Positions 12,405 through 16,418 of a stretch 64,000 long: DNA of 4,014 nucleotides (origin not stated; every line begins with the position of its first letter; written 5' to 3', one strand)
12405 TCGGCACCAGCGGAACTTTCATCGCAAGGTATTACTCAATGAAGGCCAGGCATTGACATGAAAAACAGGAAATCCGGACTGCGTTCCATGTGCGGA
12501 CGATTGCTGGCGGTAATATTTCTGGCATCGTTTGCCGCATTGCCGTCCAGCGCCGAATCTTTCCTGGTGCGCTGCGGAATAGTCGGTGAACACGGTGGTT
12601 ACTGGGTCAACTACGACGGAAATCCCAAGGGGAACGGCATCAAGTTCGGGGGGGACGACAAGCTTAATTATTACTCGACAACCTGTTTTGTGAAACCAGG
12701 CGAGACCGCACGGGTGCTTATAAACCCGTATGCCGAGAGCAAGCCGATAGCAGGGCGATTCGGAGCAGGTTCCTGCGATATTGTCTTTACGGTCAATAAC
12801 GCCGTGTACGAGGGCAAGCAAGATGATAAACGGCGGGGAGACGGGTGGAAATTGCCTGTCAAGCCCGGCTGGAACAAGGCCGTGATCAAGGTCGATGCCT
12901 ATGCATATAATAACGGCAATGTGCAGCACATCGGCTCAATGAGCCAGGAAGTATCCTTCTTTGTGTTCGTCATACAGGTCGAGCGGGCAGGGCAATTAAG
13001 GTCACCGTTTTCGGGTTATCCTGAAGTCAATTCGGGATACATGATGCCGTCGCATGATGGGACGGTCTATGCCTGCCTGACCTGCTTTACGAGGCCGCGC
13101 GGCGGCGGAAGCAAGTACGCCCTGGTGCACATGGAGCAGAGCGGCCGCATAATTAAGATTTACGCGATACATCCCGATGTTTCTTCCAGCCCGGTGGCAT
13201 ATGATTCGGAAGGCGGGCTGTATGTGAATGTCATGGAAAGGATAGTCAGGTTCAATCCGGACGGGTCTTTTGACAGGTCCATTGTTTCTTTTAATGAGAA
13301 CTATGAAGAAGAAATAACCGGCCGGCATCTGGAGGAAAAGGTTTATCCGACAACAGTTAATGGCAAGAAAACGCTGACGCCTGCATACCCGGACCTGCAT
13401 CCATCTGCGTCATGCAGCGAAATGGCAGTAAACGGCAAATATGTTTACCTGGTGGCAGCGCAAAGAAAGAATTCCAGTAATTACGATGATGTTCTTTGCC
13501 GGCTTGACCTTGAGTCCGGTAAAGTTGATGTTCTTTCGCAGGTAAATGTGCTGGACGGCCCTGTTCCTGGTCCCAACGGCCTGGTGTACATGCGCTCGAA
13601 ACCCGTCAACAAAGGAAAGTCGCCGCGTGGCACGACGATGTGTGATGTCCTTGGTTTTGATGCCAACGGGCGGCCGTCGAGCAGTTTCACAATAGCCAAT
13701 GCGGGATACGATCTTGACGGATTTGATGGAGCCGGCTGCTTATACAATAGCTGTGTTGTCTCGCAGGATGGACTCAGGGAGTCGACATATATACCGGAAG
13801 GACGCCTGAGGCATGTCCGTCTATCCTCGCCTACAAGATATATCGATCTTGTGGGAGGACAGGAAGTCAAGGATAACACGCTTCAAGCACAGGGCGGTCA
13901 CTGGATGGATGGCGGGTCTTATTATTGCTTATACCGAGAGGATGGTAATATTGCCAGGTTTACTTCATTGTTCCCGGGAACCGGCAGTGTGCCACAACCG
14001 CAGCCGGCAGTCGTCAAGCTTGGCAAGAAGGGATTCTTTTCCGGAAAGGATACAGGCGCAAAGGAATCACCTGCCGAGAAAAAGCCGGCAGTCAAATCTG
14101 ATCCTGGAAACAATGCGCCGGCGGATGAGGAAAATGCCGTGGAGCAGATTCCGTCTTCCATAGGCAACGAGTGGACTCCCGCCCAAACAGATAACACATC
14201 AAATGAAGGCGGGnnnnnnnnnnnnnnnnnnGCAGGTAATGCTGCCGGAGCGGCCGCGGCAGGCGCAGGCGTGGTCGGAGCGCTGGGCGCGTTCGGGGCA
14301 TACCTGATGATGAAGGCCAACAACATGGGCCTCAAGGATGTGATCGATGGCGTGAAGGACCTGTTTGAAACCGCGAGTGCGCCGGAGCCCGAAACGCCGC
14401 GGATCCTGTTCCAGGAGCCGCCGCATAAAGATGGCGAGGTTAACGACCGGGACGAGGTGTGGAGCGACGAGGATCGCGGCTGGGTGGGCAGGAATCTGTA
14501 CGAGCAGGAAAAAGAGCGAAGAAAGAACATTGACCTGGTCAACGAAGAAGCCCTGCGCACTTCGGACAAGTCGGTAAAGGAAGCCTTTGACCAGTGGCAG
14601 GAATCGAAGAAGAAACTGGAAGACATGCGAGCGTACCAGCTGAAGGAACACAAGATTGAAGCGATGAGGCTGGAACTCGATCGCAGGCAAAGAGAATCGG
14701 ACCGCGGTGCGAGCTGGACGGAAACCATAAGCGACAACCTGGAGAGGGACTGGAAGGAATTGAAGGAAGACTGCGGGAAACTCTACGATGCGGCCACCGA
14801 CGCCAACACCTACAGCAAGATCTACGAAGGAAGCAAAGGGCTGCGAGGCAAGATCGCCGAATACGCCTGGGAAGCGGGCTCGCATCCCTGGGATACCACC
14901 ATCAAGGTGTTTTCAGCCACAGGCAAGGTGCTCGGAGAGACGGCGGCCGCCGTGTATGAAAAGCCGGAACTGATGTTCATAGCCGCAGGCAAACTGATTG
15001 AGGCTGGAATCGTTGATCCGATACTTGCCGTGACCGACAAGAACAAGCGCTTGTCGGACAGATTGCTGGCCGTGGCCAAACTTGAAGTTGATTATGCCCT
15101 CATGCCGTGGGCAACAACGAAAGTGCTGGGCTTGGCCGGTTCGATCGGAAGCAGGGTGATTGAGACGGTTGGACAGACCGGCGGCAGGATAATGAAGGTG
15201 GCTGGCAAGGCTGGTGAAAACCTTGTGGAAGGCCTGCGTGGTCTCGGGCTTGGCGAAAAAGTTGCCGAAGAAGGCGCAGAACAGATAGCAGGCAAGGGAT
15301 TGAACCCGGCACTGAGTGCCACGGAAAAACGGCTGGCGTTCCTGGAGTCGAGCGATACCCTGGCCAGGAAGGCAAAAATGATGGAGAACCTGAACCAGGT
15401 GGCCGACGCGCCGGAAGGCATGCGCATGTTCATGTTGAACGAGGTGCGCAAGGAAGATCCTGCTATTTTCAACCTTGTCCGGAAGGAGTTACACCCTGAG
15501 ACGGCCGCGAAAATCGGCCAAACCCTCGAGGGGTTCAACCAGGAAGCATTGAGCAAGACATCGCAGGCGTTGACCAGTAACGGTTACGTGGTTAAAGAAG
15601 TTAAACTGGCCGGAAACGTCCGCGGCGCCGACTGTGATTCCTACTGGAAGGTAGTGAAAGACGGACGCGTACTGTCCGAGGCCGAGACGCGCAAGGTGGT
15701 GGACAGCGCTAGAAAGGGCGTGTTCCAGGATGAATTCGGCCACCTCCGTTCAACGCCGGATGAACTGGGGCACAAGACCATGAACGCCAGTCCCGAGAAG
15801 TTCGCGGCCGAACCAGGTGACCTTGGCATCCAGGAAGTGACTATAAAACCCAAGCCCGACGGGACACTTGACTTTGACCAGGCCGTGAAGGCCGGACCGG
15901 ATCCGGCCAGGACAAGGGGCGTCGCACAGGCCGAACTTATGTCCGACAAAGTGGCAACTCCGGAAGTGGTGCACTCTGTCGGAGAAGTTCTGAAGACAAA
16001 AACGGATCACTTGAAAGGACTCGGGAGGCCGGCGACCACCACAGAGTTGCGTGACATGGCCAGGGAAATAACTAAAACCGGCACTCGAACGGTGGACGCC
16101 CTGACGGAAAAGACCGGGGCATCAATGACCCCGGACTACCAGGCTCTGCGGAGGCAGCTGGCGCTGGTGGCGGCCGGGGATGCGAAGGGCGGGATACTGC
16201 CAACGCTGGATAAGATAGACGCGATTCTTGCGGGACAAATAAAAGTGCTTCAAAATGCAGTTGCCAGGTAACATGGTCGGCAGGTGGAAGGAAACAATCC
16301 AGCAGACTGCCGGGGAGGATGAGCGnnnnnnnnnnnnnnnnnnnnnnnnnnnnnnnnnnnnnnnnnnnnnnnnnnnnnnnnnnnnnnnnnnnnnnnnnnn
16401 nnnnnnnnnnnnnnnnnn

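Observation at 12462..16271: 1269-aa protein with signal peptide, ~560-aa outside domain, one TM, and ~640-aa charged coiled-coil inside domain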

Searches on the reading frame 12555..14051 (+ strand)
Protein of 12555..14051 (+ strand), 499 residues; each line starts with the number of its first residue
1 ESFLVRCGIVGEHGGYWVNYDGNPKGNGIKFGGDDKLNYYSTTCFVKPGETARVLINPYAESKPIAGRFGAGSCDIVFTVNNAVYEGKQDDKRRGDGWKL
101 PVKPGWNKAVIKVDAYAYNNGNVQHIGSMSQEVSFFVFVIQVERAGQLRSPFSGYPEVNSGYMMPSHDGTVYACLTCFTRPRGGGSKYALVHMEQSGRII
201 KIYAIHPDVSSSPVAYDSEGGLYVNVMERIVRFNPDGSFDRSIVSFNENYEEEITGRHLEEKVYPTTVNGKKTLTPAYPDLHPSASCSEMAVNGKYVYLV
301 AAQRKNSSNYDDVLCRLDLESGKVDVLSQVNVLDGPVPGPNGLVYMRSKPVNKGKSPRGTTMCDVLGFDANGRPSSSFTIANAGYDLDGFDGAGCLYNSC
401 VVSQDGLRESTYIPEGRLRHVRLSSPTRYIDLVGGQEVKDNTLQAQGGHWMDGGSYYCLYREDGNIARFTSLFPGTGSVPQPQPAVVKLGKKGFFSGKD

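Call 28: predict_structure(alignment_id=A2)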
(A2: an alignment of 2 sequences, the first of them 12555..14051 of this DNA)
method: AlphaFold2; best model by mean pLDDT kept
length: 499 residues; sequences in the alignment: 2
mean_pLDDT: 29.4   pTM: 0.22
mean pLDDT of the five models: 29.4, 27.2, 26.3, 25.6, 25.6
residues with pLDDT >= 90: 0; 70-90: 0; 50-70: 0; < 50: 499
segments of 3 or more residues with pLDDT < 50: 1-499
pLDDT, mean of each block of 10 residues (from residue 1): 21 24 25 29 28 27 27 26 24 27 29 34 34 31 26 27 26 28 30 34 35 31 37 37 29 28 27 27 29 35 34 39 36 33 31 25 28 28 25 28 30 28 31 30 28 26 29 28 28 30
secondary structure, 60 per line:
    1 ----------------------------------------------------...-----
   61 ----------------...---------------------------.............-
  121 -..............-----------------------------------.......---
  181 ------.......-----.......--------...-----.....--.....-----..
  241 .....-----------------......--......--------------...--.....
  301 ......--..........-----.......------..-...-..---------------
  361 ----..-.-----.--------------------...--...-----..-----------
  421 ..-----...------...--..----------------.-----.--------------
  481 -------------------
elements in order: E53-55 E77-79 E107-119 E122-135 E171-177 E187-193 E199-205 E214-216 E222-226 E229-233 E239-245 E263-268 E271-276 E291-293 E296-306 E309-318 E324-330 E395-397 E400-402 E428-430 E437-439
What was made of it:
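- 12555..14021 (+): Ectodomain, aa 32-520. The first ~145 aa look like a beta sandwich. They are followed by about six 'D..G.LY' units spaced 47-75 aa apart (possible propeller; unproven). AlphaFold failed (call 28).
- On Beta-propeller ectodomain (DUF5122-like): AlphaFold gave pLDDT 29 (call 28).
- Checked: The AlphaFold model from two sequences failed (pLDDT 29; call 28).
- Tried and rejected: AlphaFold of the ectodomain with a two-sequence alignment: pLDDT 29, unusable (call 28).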

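Call 109: search_solved_structures(query=A9, max_evalue=10)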
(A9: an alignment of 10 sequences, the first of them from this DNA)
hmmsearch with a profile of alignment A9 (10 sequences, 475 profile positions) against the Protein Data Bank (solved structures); distinct sequences matched with E-value up to 10: 11.
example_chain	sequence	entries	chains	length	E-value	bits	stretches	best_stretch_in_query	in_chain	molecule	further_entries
8bl3_A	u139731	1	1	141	0.32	13.2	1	39-114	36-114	scIg12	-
5xtz_A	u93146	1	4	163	0.57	12.3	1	76-108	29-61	YEATS domain-containing protein 4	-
8prl_A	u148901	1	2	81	0.65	12.2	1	137-220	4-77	Cell surface protein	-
5vna_A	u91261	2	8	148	0.77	11.9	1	80-108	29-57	YEATS domain-containing protein 4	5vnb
7jfy_B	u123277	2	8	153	0.8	11.9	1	80-108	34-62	YEATS domain-containing protein 4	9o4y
8dkb_A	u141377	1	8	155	0.84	11.8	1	80-108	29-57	YEATS domain-containing protein 4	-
9x8u_A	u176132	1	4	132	0.84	11.8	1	81-108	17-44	YEATS domain-containing protein 4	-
8i60_C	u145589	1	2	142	0.85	11.8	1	81-108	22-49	YEATS domain-containing protein 4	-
9x8s_A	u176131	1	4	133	0.86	11.8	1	81-108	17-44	YEATS domain-containing protein 4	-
7eif_A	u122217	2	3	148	1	11.5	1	81-108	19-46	YEATS domain-containing protein 4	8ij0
5y8v_B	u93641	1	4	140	1.1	11.4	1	82-108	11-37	YEATS domain-containing protein 4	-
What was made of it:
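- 12555..14021 (+): No PDB hit (call 109).
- On Beta-propeller ectodomain (DUF5122-like): The PDB profile search found nothing (call 109).
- Checked: A PDB profile search found nothing (call 109).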

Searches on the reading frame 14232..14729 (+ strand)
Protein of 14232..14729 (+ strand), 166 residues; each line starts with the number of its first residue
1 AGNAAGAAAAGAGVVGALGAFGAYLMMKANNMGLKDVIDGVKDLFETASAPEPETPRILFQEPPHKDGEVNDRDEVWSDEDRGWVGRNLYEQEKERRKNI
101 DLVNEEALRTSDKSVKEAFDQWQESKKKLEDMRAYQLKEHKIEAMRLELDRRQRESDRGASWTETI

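Call 36: find_homologous_proteins(query=A4, max_evalue=0.001)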
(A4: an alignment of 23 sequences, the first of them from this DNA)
Query A4 (23 sequences): 8000 candidates shared short words with the query, none scored E <= 0.001.
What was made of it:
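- Tried and rejected: A profile that included the Gly/Ala/Pro-rich segments found none, probably because low-complexity words filled the candidate list (call 36).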

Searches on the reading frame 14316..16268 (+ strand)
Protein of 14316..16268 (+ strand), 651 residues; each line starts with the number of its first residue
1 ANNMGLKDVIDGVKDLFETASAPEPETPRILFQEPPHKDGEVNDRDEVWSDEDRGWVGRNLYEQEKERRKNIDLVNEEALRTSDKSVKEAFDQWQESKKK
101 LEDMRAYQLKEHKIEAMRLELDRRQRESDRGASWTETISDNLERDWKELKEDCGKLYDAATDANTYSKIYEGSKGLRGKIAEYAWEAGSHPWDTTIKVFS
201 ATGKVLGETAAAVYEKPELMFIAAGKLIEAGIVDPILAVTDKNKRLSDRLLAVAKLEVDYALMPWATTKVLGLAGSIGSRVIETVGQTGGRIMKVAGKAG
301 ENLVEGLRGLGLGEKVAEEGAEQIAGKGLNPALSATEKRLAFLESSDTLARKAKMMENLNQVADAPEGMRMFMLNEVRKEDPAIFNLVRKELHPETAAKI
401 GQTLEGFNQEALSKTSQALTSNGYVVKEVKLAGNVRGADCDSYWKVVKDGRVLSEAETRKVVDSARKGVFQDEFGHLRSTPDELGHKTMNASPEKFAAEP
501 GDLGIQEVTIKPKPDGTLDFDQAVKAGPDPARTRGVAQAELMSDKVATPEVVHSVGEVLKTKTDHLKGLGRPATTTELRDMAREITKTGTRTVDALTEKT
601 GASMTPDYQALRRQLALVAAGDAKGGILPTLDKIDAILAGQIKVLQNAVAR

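Call 20: search_solved_structures(query=window:14316-16268:+, max_evalue=10)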
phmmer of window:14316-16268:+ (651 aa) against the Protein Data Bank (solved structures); distinct sequences matched with E-value up to 10: 4.
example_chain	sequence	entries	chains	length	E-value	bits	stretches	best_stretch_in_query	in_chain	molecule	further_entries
6nd4_N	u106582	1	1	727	1.4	10.8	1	123-158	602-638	Utp4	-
7suk_LN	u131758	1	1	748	1.5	10.8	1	123-158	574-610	U3 small nucleolar RNA-associated protein 4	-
6ke6_A4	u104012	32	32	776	1.6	10.7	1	123-158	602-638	U3 small nucleolar RNA-associated protein 4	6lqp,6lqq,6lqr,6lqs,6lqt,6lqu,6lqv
5wlc_LN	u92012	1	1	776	1.6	10.7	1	123-158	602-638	Utp4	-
